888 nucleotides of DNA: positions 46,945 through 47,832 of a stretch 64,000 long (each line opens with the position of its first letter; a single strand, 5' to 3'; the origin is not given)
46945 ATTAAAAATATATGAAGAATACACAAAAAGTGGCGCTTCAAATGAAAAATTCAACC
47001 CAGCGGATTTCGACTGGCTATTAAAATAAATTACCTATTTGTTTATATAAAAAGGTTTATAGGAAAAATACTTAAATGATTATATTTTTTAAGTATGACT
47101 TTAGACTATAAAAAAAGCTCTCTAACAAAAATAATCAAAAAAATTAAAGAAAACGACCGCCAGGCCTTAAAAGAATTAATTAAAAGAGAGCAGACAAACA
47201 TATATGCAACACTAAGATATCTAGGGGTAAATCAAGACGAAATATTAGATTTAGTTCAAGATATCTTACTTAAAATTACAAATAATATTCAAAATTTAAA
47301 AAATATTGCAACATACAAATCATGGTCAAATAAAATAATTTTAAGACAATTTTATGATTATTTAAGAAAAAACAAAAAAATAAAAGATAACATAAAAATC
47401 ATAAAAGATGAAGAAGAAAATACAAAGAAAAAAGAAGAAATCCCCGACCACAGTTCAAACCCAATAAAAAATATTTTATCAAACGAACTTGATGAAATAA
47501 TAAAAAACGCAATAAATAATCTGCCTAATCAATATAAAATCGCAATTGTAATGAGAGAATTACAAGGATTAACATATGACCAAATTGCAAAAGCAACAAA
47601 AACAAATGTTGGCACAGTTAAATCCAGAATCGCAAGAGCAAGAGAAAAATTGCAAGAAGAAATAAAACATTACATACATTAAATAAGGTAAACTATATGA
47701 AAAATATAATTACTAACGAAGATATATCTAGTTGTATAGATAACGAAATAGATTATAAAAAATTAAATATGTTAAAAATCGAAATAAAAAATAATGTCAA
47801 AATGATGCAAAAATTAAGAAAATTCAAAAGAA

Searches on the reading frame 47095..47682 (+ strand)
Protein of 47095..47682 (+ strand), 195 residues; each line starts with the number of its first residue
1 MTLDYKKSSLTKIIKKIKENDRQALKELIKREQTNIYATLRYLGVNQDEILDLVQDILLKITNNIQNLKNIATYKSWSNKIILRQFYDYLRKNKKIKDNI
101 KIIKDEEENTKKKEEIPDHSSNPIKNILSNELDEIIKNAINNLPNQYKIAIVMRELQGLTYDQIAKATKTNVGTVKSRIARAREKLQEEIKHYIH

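Call 48: search_protein_families(library=pfam, proteins=[window:47095-47682:+], max_evalue=0.01)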
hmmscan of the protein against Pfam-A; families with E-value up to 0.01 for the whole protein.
window:47095-47682:+ (195 aa): 5 families
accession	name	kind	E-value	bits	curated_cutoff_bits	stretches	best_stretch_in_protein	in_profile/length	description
PF08281.18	Sigma70_r4_2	-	4.6e-17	61.8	25.7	1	134-186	2-54/54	Sigma-70, region 4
PF04542.20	Sigma70_r2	-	2e-08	34.3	24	1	28-95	1-70/71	Sigma-70 region 2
PF04545.22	Sigma70_r4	-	6.2e-08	32.5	24.1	1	139-188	1-50/50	Sigma-70, region 4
PF07638.17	Sigma70_ECF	-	1.6e-05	25.3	21.1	1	10-191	4-184/185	ECF sigma factor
PF25787.1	HTH_SB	-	0.0074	16.5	43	0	149-181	13-45/53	Sleeping Beauty transposase HTH domain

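Call 49: search_protein_families(library=ncbifam, proteins=[window:47095-47682:+], max_evalue=0.01)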
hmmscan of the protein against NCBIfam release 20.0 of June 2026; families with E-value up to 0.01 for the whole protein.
window:47095-47682:+ (195 aa): 92 families (the best 25 are shown)
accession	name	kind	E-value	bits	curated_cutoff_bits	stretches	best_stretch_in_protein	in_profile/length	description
TIGR02939.1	RpoE_Sigma70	equivalog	3.7e-28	98.8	236.15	1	11-191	8-187/190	RNA polymerase sigma factor RpoE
TIGR02937.1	sigma70-ECF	superfamily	1.7e-25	89.6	42.9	1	24-189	2-164/165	sigma-70 family RNA polymerase sigma factor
NF008888.0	PRK11922.1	equivalog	1.7e-23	83.5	204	1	9-194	16-200/231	RNA polymerase sigma factor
NF009166.1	PRK12513.1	equivalog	2.6e-23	82.8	206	1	12-192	11-188/193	RNA polymerase sigma factor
NF007216.0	PRK09638.1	equivalog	3.1e-23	82.5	194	1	11-191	6-175/180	RNA polymerase sigma factor SigY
NF007225.0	PRK09643.1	equivalog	3.1e-23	82.5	190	1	11-192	15-184/204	RNA polymerase sigma factor SigM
NF009174.0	PRK12522.1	equivalog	3.5e-23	82.5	217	1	24-195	4-172/175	RNA polymerase sigma factor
NF007223.0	PRK09641.1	equivalog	7.6e-23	81.3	209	1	11-192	6-186/187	RNA polymerase sigma factor SigW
NF007229.0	PRK09647.1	equivalog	1.5e-22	80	265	1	24-192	45-204/220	RNA polymerase sigma factor SigE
NF009171.0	PRK12518.1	equivalog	6.3e-22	78.3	208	1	9-189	13-183/191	RNA polymerase sigma factor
NF004113.0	PRK05602.1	equivalog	1.1e-21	77.4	208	1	11-191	33-202/211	RNA polymerase sigma factor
NF009195.0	PRK12543.1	subfamily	4.3e-21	75.3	197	1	8-191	5-179/192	RNA polymerase sigma factor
NF058625.1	sigma_PG0214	equivalog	5.6e-21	75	130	1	25-192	6-163/170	GFO_1088 family ECF-type sigma factor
NF053879.1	RNAPolSigSigVBac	equivalog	2.1e-20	73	190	1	22-191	3-156/160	RNA polymerase sigma factor SigV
NF009185.0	PRK12533.1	equivalog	3.3e-20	72.7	248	1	35-190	41-193/231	RNA polymerase sigma factor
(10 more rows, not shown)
